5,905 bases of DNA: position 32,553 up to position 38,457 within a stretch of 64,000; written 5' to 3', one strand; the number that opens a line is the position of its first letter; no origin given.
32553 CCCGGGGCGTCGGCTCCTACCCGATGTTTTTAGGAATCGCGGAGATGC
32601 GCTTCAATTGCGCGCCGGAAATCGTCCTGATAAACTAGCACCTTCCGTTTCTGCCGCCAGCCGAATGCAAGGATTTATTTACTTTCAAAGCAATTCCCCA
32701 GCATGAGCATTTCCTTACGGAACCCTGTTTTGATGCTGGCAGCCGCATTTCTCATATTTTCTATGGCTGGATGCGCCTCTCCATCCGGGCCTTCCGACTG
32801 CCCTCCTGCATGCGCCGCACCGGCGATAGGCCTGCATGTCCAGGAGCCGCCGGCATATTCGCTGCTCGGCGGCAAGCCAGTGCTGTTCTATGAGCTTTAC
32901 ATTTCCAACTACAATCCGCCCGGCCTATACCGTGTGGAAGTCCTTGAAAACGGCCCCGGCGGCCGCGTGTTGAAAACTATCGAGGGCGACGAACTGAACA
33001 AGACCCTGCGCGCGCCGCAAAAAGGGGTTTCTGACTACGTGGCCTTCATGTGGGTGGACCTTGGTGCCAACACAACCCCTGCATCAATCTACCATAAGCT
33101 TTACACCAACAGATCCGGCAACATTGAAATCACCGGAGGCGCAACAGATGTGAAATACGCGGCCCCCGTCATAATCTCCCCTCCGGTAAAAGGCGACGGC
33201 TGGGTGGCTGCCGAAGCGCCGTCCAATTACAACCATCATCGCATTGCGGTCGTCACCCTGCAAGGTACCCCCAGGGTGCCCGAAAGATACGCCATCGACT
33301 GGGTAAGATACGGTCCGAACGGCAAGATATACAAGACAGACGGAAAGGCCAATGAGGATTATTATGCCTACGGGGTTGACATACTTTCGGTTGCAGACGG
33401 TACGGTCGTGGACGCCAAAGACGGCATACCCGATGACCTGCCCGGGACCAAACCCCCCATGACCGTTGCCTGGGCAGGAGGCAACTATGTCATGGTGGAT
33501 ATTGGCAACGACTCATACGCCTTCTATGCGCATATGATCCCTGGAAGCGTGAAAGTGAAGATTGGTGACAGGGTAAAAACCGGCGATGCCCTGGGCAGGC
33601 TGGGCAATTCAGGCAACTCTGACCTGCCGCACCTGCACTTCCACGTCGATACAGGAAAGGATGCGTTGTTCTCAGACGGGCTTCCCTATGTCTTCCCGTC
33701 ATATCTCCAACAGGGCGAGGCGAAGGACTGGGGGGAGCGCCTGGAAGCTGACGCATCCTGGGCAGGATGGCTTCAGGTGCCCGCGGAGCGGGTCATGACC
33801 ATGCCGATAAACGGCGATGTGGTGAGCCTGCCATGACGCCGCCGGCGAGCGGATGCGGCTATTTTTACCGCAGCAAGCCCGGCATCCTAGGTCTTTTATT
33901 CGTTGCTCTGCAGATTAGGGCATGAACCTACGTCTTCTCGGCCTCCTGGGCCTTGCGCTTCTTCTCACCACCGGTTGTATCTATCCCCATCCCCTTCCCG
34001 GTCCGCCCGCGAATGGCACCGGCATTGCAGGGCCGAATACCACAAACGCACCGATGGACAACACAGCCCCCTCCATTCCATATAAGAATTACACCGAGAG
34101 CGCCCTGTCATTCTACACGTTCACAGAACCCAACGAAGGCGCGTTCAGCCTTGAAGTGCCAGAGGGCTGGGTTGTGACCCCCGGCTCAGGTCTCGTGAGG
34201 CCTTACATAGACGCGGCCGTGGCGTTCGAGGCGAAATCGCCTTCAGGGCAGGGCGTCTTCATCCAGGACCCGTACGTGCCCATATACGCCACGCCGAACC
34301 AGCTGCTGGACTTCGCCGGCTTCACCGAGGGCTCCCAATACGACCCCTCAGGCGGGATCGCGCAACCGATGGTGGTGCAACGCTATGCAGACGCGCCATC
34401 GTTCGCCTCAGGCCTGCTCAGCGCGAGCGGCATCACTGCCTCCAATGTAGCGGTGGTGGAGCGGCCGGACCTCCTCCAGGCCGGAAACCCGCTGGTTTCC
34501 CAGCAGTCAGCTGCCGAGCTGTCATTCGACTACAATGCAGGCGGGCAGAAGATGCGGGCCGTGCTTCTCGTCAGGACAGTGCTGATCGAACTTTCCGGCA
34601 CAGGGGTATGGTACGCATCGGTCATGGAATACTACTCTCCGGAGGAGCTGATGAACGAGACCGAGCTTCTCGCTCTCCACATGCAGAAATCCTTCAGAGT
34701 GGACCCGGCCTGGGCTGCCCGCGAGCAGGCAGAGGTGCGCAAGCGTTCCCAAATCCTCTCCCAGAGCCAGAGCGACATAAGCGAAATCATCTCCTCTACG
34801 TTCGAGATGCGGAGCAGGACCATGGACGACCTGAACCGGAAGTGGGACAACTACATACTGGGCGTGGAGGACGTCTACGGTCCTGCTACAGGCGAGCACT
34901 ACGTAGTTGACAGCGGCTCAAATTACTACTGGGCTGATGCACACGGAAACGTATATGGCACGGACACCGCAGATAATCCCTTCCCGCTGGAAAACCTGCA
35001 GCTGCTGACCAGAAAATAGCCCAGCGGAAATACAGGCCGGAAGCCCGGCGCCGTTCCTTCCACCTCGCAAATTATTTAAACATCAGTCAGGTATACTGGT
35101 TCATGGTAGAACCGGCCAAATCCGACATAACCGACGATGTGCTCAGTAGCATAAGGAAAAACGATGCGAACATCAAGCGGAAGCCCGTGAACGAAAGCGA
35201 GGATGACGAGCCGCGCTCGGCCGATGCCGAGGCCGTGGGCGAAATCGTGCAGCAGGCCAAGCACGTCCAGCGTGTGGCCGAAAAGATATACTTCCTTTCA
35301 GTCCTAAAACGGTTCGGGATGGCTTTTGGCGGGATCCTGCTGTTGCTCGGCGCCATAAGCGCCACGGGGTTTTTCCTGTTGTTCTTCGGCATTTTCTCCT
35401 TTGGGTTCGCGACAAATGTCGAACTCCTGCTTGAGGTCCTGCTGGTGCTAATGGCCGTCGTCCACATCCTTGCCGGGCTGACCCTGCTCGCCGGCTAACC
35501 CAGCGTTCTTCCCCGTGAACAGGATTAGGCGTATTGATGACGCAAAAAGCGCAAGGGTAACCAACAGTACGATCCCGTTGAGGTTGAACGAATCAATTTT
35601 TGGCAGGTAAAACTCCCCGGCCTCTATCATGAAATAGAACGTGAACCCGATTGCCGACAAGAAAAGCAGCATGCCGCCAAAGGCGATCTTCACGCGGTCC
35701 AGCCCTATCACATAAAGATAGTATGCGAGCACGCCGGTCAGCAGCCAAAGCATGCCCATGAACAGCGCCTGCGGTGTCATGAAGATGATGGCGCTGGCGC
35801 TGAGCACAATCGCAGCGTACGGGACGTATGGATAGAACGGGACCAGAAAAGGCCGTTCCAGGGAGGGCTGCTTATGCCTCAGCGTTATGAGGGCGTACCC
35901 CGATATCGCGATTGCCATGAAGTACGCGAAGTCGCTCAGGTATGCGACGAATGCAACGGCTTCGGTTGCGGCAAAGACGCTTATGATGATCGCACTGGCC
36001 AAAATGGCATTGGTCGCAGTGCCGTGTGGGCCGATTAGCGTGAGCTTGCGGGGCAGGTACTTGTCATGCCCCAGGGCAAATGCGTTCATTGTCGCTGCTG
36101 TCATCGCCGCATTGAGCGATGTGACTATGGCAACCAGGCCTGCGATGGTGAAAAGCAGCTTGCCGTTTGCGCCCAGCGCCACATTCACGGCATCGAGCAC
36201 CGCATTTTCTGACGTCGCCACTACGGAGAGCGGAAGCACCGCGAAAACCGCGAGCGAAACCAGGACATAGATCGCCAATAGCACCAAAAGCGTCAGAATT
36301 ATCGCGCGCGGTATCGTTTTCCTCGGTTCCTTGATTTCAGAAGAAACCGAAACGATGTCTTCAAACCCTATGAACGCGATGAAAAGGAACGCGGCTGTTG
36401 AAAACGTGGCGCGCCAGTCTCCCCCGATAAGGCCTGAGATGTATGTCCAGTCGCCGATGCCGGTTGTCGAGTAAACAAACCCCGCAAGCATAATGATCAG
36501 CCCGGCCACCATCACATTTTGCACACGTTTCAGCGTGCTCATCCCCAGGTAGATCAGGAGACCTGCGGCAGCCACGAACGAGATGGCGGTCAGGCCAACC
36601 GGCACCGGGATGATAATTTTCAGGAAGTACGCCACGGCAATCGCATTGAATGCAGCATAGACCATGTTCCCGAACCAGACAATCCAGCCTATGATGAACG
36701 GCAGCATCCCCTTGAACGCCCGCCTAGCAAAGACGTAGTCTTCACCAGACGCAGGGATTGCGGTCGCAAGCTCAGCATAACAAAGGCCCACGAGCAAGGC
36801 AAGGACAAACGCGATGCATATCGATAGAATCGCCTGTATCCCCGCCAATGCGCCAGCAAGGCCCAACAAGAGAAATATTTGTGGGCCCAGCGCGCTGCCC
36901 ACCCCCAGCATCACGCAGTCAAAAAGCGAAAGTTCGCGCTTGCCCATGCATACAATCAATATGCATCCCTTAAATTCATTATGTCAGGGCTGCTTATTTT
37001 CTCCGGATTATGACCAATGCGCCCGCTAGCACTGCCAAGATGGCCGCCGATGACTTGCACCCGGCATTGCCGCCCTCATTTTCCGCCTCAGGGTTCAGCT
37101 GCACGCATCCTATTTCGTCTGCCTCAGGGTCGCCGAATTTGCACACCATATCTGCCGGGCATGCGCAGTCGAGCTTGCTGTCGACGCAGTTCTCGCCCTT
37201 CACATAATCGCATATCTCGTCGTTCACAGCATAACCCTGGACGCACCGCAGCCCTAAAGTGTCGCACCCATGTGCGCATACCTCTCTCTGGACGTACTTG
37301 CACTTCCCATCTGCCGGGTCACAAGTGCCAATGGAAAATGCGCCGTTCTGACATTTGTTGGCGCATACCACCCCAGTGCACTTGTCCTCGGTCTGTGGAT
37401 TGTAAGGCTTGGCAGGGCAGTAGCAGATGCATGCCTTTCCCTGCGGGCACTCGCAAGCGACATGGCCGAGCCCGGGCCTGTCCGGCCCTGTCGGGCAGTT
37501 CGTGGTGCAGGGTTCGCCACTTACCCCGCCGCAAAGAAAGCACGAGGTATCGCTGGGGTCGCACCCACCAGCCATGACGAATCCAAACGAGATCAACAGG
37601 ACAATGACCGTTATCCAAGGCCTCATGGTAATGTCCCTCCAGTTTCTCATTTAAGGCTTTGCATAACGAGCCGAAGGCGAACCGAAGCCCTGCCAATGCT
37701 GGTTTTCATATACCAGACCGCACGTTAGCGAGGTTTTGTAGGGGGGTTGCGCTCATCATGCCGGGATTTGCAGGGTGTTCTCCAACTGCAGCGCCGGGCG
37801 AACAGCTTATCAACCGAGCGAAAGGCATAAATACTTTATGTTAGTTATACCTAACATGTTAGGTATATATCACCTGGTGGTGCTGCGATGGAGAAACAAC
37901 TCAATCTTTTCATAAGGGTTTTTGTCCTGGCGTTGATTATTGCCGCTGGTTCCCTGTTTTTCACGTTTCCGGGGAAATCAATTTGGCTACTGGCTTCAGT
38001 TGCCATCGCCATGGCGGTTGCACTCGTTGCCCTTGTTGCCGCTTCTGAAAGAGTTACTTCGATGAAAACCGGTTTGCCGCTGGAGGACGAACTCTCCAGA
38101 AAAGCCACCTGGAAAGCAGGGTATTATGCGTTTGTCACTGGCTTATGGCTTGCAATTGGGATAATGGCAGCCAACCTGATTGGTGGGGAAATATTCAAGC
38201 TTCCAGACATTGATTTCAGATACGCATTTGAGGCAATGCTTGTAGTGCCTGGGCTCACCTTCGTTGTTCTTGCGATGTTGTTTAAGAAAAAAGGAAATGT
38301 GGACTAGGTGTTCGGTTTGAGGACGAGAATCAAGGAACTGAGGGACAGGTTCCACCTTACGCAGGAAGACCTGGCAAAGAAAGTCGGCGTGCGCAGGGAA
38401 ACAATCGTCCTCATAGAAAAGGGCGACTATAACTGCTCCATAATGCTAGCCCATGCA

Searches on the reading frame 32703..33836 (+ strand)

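Call 23: search_protein_families(library=pfam, proteins=[window:32703-33836:+], max_evalue=0.001)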
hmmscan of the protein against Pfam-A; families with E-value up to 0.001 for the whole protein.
window:32703-33836:+ (377 aa): 1 family
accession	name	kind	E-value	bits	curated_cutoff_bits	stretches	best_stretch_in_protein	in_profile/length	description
PF01551.29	Peptidase_M23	-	1.7e-15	57.4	28.7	1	223-319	12-91/96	Peptidase family M23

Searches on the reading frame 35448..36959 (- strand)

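Call 24: search_protein_families(library=pfam, proteins=[window:35448-36959:-], max_evalue=0.001)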
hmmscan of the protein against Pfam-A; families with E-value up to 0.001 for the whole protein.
window:35448-36959:- (503 aa): 2 families
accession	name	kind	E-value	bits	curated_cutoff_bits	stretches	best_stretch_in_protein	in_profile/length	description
PF13520.12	AA_permease_2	-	1.2e-36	127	27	1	10-394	1-402/427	Amino acid permease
PF00324.27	AA_permease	-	4.6e-26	92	24.6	1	15-401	2-427/470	Amino acid permease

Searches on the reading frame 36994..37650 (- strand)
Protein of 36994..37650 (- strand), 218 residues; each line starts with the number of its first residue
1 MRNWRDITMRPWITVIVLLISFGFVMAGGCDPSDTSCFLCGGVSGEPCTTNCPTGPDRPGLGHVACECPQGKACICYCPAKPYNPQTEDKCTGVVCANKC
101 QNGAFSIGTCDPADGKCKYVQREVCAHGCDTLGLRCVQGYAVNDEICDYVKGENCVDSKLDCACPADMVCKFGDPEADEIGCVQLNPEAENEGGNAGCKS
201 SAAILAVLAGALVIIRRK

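Call 8: search_protein_families(library=ncbifam, proteins=[window:36994-37650:-], max_evalue=10)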
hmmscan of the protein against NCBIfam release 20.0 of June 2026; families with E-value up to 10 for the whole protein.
window:36994-37650:- (218 aa): 1 family
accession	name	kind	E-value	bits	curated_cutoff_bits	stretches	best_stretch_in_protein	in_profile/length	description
NF033846.1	Rumino_NPXTG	domain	1.5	9.2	23.5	1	202-218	13-29/30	NPXTG-anchored protein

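Call 9: search_protein_families(library=pfam, proteins=[window:36994-37650:-], max_evalue=10)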
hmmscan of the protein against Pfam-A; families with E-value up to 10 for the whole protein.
window:36994-37650:- (218 aa): 0 families

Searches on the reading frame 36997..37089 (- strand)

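Call 21: search_protein_families(library=ncbifam, proteins=[window:36997-37089:-], max_evalue=10)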
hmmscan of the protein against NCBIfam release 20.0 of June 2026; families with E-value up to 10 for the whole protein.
seq(31 aa): 2 families
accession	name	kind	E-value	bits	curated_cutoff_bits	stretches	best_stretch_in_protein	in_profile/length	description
NF033846.1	Rumino_NPXTG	domain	0.041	14.2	23.5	1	14-31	12-29/30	NPXTG-anchored protein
TIGR04126.1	PGF_CTERM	domain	0.2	11.3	24.5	1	15-30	12-27/28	PGF-CTERM sorting domain-containing protein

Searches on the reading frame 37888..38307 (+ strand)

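Call 15: search_protein_families(library=pfam, proteins=[window:37888-38307:+], max_evalue=0.01)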
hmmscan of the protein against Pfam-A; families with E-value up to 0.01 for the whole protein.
window:37888-38307:+ (139 aa): 2 families
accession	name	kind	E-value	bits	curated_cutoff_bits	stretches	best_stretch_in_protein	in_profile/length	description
PF17158.10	MASE4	-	0.005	16.7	28.4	1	30-93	111-173/239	Membrane-associated sensor, integral membrane domain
PF04932.20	Wzy_C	-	0.0059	16.8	31.7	1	12-98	18-105/149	O-Antigen ligase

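Call 16: search_protein_families(library=ncbifam, proteins=[window:37888-38307:+], max_evalue=0.01)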
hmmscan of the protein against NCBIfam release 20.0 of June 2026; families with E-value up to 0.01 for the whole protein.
window:37888-38307:+ (139 aa): 1 family
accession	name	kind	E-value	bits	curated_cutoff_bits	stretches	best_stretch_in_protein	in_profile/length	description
TIGR01218.1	Gpos_tandem_5TM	subfamily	0.0051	16.6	35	0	3-48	147-192/208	tandem five-TM protein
